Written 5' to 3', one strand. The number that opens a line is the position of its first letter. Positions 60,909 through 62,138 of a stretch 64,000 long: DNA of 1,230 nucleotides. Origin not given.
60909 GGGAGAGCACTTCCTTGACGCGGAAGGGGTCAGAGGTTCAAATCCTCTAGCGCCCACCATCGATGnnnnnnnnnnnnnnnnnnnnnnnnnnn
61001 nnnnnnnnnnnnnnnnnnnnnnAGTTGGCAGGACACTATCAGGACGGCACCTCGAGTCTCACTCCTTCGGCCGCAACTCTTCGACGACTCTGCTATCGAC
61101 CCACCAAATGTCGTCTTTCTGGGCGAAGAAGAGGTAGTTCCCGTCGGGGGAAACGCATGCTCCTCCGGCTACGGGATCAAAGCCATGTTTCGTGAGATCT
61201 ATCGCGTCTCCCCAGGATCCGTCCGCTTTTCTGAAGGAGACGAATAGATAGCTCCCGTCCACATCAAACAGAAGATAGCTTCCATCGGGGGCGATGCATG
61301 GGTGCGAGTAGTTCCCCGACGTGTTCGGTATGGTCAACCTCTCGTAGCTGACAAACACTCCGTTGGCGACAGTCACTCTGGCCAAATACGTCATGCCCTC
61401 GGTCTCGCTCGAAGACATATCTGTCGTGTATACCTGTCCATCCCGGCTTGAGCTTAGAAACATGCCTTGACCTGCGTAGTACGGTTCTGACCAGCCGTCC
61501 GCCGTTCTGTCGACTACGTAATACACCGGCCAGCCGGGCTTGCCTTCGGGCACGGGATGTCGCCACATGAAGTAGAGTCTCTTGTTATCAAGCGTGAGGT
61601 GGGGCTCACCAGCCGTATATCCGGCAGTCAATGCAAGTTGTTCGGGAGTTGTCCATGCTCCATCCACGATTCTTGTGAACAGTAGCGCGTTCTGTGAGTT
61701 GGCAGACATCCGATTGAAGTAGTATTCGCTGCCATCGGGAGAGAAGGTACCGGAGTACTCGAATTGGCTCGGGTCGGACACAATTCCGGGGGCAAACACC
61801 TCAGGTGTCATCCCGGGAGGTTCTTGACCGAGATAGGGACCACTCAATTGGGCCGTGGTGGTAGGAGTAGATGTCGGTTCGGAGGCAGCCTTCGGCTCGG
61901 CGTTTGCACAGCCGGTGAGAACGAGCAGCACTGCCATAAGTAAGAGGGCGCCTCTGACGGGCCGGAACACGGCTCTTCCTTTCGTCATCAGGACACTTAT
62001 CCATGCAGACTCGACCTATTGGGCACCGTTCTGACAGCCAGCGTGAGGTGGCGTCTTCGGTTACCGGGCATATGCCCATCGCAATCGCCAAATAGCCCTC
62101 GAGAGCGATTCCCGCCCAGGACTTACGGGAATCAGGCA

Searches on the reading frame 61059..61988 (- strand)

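Call 25: search_protein_families(library=pfam, proteins=[window:61059-61988:-])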
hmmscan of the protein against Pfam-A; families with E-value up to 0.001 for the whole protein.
window:61059-61988:- (309 aa): 1 family
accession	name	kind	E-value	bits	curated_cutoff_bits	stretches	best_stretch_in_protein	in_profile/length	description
PF07676.18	PD40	-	9.8e-08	32.2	20.9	0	221-241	5-25/38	WD40-like Beta Propeller Repeat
